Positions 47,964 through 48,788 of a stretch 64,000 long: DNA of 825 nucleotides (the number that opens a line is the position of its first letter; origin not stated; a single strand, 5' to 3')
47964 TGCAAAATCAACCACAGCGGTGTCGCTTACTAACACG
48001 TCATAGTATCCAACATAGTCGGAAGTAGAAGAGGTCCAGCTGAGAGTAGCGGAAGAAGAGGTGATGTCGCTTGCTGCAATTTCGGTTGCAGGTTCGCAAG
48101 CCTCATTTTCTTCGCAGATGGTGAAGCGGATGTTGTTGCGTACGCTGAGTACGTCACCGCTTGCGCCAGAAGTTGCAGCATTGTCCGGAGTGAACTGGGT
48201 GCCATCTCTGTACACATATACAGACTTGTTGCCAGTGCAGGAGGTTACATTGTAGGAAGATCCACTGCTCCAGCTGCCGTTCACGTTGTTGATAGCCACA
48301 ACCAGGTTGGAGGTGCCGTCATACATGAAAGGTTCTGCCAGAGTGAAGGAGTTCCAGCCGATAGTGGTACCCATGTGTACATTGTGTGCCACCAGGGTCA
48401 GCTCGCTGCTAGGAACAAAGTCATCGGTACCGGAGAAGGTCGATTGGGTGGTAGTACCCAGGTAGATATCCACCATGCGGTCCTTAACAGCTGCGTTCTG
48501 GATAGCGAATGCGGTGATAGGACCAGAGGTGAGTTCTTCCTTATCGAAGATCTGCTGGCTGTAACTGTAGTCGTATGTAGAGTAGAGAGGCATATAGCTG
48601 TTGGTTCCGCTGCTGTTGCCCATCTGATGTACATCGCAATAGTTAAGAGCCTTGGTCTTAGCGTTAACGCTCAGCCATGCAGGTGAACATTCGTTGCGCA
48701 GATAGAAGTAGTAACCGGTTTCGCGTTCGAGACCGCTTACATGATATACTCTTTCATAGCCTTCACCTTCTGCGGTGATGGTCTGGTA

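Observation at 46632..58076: Six copies of an unassigned, Cys-bracketed ~180-aa module that opens each block of the giant protein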

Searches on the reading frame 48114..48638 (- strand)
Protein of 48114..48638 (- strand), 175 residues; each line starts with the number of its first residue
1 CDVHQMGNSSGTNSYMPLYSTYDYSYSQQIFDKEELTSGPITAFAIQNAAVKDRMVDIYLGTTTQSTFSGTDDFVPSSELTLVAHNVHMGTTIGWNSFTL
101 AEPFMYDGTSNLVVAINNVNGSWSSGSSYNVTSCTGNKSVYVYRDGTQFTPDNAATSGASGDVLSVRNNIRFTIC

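Call 6: search_protein_families(library=pfam, proteins=[window:48114-48638:-], max_evalue=10)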
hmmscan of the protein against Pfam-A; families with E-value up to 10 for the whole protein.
window:48114-48638:- (175 aa): 2 families
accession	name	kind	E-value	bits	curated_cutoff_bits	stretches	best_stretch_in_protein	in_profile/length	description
PF13313.11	DUF4082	-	0.021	15.2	28.4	1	81-154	54-136/143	Domain of unknown function (DUF4082)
PF12707.14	DUF3804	-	0.024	14.8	22.5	1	66-114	48-96/128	Protein of unknown function (DUF3804)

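Call 7: search_protein_families(library=ncbifam, proteins=[window:48114-48638:-], max_evalue=10)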
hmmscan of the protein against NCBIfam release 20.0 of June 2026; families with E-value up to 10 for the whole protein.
window:48114-48638:- (175 aa): 1 family
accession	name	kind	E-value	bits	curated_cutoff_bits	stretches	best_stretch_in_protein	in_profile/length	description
NF004619.0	PRK05953.1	equivalog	0.064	12.7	278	1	18-69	35-87/208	precorrin-8X methylmutase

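Call 21: search_solved_structures(query=A3, max_evalue=10)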
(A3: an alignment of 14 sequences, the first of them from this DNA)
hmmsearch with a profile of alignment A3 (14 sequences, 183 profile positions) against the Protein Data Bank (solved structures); distinct sequences matched with E-value up to 10: 0.

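Call 22: search_protein_families(library=pfam, alignment_id=A3, max_evalue=1)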
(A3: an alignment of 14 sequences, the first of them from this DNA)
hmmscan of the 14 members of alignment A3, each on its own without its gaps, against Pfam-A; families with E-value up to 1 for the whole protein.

A. member 1, seq(173 aa): 2 families
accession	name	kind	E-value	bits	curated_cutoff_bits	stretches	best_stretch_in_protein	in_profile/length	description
PF13313.11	DUF4082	-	0.019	15.4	28.4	1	80-153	54-136/143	Domain of unknown function (DUF4082)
PF12707.14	DUF3804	-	0.023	14.9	22.5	1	65-113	48-96/128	Protein of unknown function (DUF3804)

B. families by the number of members that match (of 14 scanned): 7 families
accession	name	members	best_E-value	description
PF13313.11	DUF4082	4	0.00036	Domain of unknown function (DUF4082)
PF12707.14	DUF3804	1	0.023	Protein of unknown function (DUF3804)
PF06673.17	L_lactis_ph-MCP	1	0.032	Lactococcus lactis bacteriophage major capsid protein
PF07212.18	Hyaluronidase_1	1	0.042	Hyaluronidase protein (HylP)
PF25091.1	DUF7806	1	0.13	Domain of unknown function (DUF7806)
PF19772.4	DUF6258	1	0.16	Family of unknown function (DUF6258)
PF07657.19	MNNL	1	0.21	N terminus of Notch ligand C2-like domain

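Call 26: predict_structure(alignment_id=A3)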
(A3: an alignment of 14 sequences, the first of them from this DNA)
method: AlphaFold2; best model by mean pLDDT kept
length: 173 residues; sequences in the alignment: 14
mean_pLDDT: 90.3   pTM: 0.88
mean pLDDT of the five models: 90.3, 90.0, 89.0, 86.8, 82.2
residues with pLDDT >= 90: 121; 70-90: 42; 50-70: 10; < 50: 0
segments of 3 or more residues with pLDDT < 50: none
pLDDT, mean of each block of 10 residues (from residue 1): 92 86 92 96 91 90 96 91 89 92 97 91 78 96 85 77 96 96
secondary structure, 60 per line:
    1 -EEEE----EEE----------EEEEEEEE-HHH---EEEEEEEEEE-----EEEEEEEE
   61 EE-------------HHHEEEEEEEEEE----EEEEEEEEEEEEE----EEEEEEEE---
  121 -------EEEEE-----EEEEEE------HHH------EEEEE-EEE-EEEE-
elements in order: E2-5 E10-12 E23-30 E38-47 E53-62 E79-88 E93-105 E110-117 E128-132 E138-143 E159-163 E165-167 E169-172
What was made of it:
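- On Carbohydrate-binding module (CAZy sense): AF2 model with pLDDT 90.3, all-beta (call 26).
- Fold: AF2 model with pLDDT 90.3 and pTM 0.88, all-beta with 13 strands (call 26).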

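Call 28: fold_search(model_id=the predicted structure, library=pdb)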
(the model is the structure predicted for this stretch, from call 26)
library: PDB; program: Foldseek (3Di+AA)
matches with E <= 10: 1569; with E <= 0.001: 3
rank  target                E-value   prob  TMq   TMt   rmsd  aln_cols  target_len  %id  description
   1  7tog                  6.7e-04  1.00  0.47  0.26   5.8       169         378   16  Crystal structure of carbohydrate esterase PbeAcXE, apoenzyme (released 2022-04-13)
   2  7toh_A                7.5e-04  1.00  0.49  0.27   5.5       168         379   17  Crystal structure of carbohydrate esterase PbeAcXE, in complex with MeGlcpA-Xylp (released 2022-04-13)
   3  4ci7_A                9.4e-04  1.00  0.42  0.19   8.4       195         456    8  The crystal structure of the cysteine protease and lectin-like domains of Cwp84, a surface layer associated protein of (released 2014-05-14)
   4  7toj                  2.0e-03  1.00  0.43  0.25   6.1       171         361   12  Crystal structure of carbohydrate esterase CspAcXE, apoenzyme (released 2022-04-13)
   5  7tok_A                2.6e-03  1.00  0.42  0.52   5.0       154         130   13  Crystal structure of the CBM domain of carbohydrate esterase FjoAcXE (released 2022-04-13)
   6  4ci7_B                2.6e-03  1.00  0.43  0.20   7.1       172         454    9  The crystal structure of the cysteine protease and lectin-like domains of Cwp84, a surface layer associated protein of (released 2014-05-14)
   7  9euj_G                3.6e-03  0.99  0.43  0.12   6.8       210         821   13  Cryo-EM structure of Staphylococcus aureus bacteriophage phi812 baseplate in the post-contraction state - sheath initi (released 2025-04-09)
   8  3no8_A                5.9e-03  0.98  0.43  0.46   8.2       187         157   11  Crystal structure of the PHR domain from human BTBD2 Protein (released 2010-08-25)
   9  8iq9_B                9.7e-03  0.85  0.26  0.11   7.9       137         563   12  Crystal structure of trimeric K2-2 TSP in complex with tetrasaccharide and octasaccharide (released 2024-02-21)
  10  3hwj_A                1.1e-02  0.92  0.35  0.39   9.0       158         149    8  Crystal structure of the second PHR domain of Mouse Myc-binding protein 2 (MYCBP-2) (released 2009-07-21)
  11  3hwj_B                1.1e-02  0.92  0.35  0.39   8.4       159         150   11  Crystal structure of the second PHR domain of Mouse Myc-binding protein 2 (MYCBP-2) (released 2009-07-21)
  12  9jwb_Z                1.4e-02  0.96  0.46  0.41  10.6       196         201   12  Cyanophage A4 capsid asymmetric unit (released 2025-04-09)
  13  3nru_E                1.5e-02  0.96  0.36  0.37   7.2       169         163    8  Ligand binding domain of EPHA7 (released 2010-12-08)
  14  7ay3                  1.5e-02  0.63  0.28  0.35   9.4       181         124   13  Crystal structure of the CBM36-1 domain of a multidomain xylanase from the hindgut metagenome of Trinervitermes trinervo (released 2020-11-18)
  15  3ckh_B                1.6e-02  0.77  0.28  0.28   9.8       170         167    6  Crystal structure of Eph A4 receptor (released 2008-09-23)
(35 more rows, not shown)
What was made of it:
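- Closest known: CBM-like domain of acetylxylan esterases PbeAcXE, CspAcXE and FjoAcXE. Same: These are the best PDB fold matches, with Foldseek probability 1.00 (call 28).
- The best PDB fold matches are the CBM of acetylxylan esterases (7tog, 7toh, 7tok) and the lectin-like domain of Cwp84 (4ci7), followed by PHR domains, Eph ligand-binding domains and ConA-type lectins (call 28). Fold matches include PHR domains and Eph receptor ligand-binding domains at scores similar to the CBMs (call 28).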

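Call 29: search_protein_representatives(alignment_id=A3)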
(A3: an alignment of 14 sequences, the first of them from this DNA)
Query: 14 sequences, 183 profile positions. Proteins with E-value up to 0.001 (for the whole library): 14498; up to 1e-10: 10276; up to 1e-30: 3331. The best 150 are listed.
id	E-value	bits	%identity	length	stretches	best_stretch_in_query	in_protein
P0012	0.0e+00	1334.6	-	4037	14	11-177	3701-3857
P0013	0.0e+00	1002.4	-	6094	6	4-183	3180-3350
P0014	1.6e-261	875.6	-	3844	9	3-181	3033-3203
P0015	2.2e-239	803.5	-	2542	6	2-182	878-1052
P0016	1.2e-229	771.8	-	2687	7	2-180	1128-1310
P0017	2.1e-218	735.1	-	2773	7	3-182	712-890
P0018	9.9e-213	716.6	-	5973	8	3-182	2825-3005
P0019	4.2e-205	691.8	-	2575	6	6-170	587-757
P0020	1.4e-203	686.8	-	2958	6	5-172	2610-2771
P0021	8.2e-202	681.0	-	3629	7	4-176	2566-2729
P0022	3.8e-198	669.1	-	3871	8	4-181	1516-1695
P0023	4.1e-197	665.7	-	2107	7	2-181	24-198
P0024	1.6e-184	624.7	-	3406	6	2-181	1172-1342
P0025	1.4e-183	621.6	-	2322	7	4-181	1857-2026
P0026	7.4e-180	609.5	-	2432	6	4-162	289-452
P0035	6.0e-154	525.0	-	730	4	2-181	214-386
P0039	2.2e-147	503.6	-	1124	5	3-183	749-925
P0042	1.2e-144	494.8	-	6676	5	1-181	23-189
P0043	1.5e-142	487.9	-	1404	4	5-179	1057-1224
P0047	4.2e-139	476.7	-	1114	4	3-170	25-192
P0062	5.2e-130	447.0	-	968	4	2-183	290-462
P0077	1.7e-120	416.0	-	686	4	3-181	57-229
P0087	1.2e-116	403.4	-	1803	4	12-183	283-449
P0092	2.7e-113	392.6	-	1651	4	3-182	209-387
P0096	6.1e-112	388.1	-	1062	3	2-179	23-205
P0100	2.2e-111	386.3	-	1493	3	3-181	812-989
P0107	6.2e-110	381.6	-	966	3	2-181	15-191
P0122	6.4e-107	371.7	-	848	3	3-181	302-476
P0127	3.7e-106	369.3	-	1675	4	4-181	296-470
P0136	4.0e-104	362.7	-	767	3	2-183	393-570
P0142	6.6e-103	358.7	-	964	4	3-182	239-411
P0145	1.3e-102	357.8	-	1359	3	3-182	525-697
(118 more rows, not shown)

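Call 32: search_protein_families(library=pfam, proteins=[P0035, P0077, P0122, P0136, P0142, P0107, P0062, P0096, P0047, P0039], max_evalue=0.001)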
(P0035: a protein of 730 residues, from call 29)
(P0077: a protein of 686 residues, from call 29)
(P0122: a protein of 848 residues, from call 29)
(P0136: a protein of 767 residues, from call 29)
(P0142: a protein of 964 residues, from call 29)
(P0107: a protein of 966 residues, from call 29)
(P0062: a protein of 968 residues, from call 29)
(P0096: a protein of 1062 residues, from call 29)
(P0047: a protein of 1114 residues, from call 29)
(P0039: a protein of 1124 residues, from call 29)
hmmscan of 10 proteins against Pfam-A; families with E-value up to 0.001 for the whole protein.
P0035 (730 aa): 0 families

P0077 (686 aa): 1 family
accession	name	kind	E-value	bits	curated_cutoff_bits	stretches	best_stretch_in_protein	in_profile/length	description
PF14172.12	DUF4309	-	2.3e-06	27.9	25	0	227-295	30-97/133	Domain of unknown function (DUF4309)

P0122 (848 aa): 3 families
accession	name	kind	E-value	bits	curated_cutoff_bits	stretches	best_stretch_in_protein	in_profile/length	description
PF15780.11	ASH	-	2.4e-09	37.7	27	1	195-288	8-94/98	Abnormal spindle-like microcephaly-assoc'd, ASPM-SPD-2-Hydin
PF22544.2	HYDIN_VesB_CFA65-like_Ig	-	8.4e-06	26.4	25.5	0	485-576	1-86/100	HYDIN/CFA65/VesB-like, Ig-like domain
PF22073.2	Cep192_D4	-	0.00015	22.4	35.5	0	216-297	24-111/112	Cep192 domain 4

P0136 (767 aa): 0 families

P0142 (964 aa): 1 family
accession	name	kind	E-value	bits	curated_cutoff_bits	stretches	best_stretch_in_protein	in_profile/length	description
PF07675.18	Cleaved_Adhesin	-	5e-18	66.1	21.4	1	805-919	5-122/174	Cleaved Adhesin Domain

P0107 (966 aa): 3 families
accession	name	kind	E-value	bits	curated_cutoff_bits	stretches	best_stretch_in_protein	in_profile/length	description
PF00041.27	fn3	-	6.6e-30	103.6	25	4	552-628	2-80/84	Fibronectin type III domain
PF25788.1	Ig_Rha78A_N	-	3.9e-08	33.9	27.4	0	695-726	69-100/105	Rha78A-like, N-terminal immunoglobulin domain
PF16656.11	Pur_ac_phosph_N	-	5.7e-05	24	30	1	644-725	5-91/93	Purple acid Phosphatase, N-terminal domain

P0062 (968 aa): 2 families
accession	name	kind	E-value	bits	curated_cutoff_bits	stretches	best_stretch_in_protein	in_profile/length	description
PF00041.27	fn3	-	1.8e-15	57.3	25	2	758-840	3-79/84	Fibronectin type III domain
PF25059.1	FN3_DSCAM-DSCAML_C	-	4.1e-13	49.9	39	0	223-280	22-79/89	DSCAM/DSCAML C-terminal Fn3-like domain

P0096 (1062 aa): 3 families
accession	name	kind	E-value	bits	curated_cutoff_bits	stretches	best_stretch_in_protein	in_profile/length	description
PF00041.27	fn3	-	1.4e-23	83.3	25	2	883-961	2-80/84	Fibronectin type III domain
PF25788.1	Ig_Rha78A_N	-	3.8e-07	30.8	27.4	0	622-700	20-100/105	Rha78A-like, N-terminal immunoglobulin domain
PF07675.18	Cleaved_Adhesin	-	5e-07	30.3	21.4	1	1008-1060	2-55/174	Cleaved Adhesin Domain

P0047 (1114 aa): 5 families
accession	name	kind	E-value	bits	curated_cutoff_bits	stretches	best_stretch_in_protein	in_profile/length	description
PF00041.27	fn3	-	5.2e-09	36.6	25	0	508-572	19-81/84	Fibronectin type III domain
PF25788.1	Ig_Rha78A_N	-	1.9e-08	34.9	27.4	0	264-295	68-100/105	Rha78A-like, N-terminal immunoglobulin domain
PF16656.11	Pur_ac_phosph_N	-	6e-08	33.6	30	0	540-575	61-92/93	Purple acid Phosphatase, N-terminal domain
PF24489.1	Ig_J_second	-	0.00019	21.9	27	0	265-286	63-84/105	Tip attachment protein J second Ig-like domain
PF25059.1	FN3_DSCAM-DSCAML_C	-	0.0004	21.1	39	0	539-567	44-72/89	DSCAM/DSCAML C-terminal Fn3-like domain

P0039 (1124 aa): 0 families

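Call 35: list_cluster_members(proteins=[P0013, P0012, P0014, P0018, P0042, P0047, P0122, P0035, P0136, P0096])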
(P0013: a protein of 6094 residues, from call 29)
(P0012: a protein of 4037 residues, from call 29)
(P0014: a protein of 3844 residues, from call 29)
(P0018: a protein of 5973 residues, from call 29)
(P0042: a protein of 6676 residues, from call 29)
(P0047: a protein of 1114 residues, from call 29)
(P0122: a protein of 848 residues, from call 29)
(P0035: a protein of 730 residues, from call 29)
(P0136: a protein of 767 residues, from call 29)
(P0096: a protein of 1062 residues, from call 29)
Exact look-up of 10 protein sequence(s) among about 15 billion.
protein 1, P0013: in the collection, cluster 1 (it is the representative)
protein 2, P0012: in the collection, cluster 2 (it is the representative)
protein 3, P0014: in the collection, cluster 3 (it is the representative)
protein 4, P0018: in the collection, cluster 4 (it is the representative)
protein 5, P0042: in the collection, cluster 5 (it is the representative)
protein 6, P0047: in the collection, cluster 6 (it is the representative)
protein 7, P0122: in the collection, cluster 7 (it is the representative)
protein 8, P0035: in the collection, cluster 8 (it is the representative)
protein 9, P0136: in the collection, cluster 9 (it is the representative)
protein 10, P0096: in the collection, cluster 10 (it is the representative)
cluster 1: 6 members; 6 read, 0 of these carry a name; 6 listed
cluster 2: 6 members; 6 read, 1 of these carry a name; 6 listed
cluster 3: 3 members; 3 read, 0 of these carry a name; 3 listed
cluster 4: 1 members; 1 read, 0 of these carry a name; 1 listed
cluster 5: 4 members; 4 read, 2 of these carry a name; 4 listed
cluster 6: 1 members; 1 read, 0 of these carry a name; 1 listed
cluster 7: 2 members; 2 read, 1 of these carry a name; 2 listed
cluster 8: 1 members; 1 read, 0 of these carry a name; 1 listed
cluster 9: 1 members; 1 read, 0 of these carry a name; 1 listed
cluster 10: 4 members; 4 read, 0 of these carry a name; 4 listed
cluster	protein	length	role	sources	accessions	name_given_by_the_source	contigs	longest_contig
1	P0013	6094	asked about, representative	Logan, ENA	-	-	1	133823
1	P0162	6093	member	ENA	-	-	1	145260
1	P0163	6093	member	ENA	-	-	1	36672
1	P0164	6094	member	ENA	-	-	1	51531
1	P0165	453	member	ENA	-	-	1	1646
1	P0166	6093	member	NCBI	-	-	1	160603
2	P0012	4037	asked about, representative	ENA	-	-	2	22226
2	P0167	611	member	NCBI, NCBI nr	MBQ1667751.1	MAG: hypothetical protein II063_07240, partial [Prevotella sp.] | hypothetical protein [Prevotella sp.]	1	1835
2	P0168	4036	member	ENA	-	-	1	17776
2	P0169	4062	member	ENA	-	-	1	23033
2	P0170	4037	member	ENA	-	-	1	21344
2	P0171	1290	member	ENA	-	-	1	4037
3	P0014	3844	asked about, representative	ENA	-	-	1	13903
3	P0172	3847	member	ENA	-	-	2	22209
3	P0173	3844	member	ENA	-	-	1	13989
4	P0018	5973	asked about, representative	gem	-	-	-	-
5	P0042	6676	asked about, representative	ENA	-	-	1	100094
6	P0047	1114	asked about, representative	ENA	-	-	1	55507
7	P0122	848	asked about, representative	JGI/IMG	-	-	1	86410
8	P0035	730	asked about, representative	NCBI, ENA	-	-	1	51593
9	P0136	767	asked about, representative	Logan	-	-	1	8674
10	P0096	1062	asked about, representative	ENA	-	-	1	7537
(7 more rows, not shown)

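Call 40: fold_search(model_id=the predicted structure, library=viral)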
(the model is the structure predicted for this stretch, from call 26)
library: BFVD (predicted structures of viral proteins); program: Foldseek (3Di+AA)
matches with E <= 10: 1721; with E <= 0.001: 6
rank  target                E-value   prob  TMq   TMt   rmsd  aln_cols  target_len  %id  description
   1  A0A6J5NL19            4.0e-11  1.00  0.84  0.33   2.4       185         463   26  Uncharacterized protein [uncultured Caudovirales phage]
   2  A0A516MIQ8            1.2e-06  1.00  0.53  0.24   5.2       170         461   18  (no name in the UniProt tables at hand)
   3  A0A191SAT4            2.7e-04  1.00  0.48  0.44   9.3       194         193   10  (no name in the UniProt tables at hand)
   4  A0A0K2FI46            3.4e-04  1.00  0.35  0.11  10.7       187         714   14  Uncharacterized protein [Achromobacter phage phiAxp-3]
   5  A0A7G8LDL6            5.3e-04  1.00  0.43  0.16   9.9       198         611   10  (no name in the UniProt tables at hand)
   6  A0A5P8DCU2            7.0e-04  0.99  0.38  0.20   8.6       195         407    9  Minor tail protein [Gordonia phage Mcklovin]
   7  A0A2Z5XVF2            1.3e-03  1.00  0.48  0.16  13.0       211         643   11  Putative minor tail protein [Mycobacterium phage PP]
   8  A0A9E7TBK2            1.4e-03  1.00  0.50  0.14   8.6       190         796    8  (no name in the UniProt tables at hand)
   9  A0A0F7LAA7            1.5e-03  1.00  0.45  0.24   8.5       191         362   12  Uncharacterized protein [uncultured marine virus]
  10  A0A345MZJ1            1.6e-03  1.00  0.53  0.28   6.5       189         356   14  (no name in the UniProt tables at hand)
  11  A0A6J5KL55            1.6e-03  0.82  0.27  0.07  13.3       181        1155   12  Uncharacterized protein [uncultured Caudovirales phage]
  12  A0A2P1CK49            1.8e-03  1.00  0.55  0.12   4.9       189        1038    9  (no name in the UniProt tables at hand)
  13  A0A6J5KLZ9            1.9e-03  0.66  0.26  0.15  13.4       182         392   13  Uncharacterized protein (Fragment) [uncultured Caudovirales phage]
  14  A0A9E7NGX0            2.0e-03  1.00  0.49  0.17   6.6       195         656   11  (no name in the UniProt tables at hand)
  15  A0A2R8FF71            2.4e-03  0.63  0.21  0.11  14.6       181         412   14  Collagen-like protein (Fragment) [Brazilian cedratvirus IHUMI]
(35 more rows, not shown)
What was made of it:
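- Tried and rejected: I considered a phage tail or receptor-binding protein origin, because the best BFVD match (A0A6J5NL19, TM 0.84, 26% identity) is labelled 'uncultured Caudovirales' (call 40).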

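Call 41: search_dna_similar(query=window:48114-48638:-, collection=phages, mode=protein, max_evalue=0.001, max_rows=20)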
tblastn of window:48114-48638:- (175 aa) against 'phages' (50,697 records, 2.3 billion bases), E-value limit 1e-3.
No match.

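Call 44: search_protein_families(library=phrogs, proteins=[window:48114-48638:-], max_evalue=1)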
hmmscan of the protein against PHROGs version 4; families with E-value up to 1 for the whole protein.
window:48114-48638:- (175 aa): 0 families

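Call 46: search_protein_families(library=ncbifam, proteins=[P0035, P0039, P0136, P0122, P0047], max_evalue=0.1)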
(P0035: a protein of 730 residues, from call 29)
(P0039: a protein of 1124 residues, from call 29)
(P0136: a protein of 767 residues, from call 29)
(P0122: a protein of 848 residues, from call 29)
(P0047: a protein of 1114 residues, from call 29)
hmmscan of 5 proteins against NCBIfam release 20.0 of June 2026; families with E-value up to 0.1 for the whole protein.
P0035 (730 aa): 1 family
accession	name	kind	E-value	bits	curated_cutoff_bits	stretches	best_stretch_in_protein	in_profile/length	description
NF033405.1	FosLL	exception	0.037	14.3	270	0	81-130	6-54/135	fosfomycin resistance glutathione transferase FosLL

P0039 (1124 aa): 0 families

P0136 (767 aa): 0 families

P0122 (848 aa): 1 family
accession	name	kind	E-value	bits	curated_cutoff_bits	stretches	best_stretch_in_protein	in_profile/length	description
NF012200.0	choice_anch_D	domain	1.7e-32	112.2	45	2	187-285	8-104/108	choice-of-anchor D domain-containing protein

P0047 (1114 aa): 2 families
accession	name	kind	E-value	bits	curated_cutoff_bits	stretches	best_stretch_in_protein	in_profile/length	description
NF048000.1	ECH1013_TF_S24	equivalog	0.0024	17.8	300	0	887-917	94-124/204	ECH_1013 family putative transcriptional regulator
NF011394.0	PRK14819.1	equivalog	0.0053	16.3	312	0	429-467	103-141/264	NADH-quinone oxidoreductase subunit B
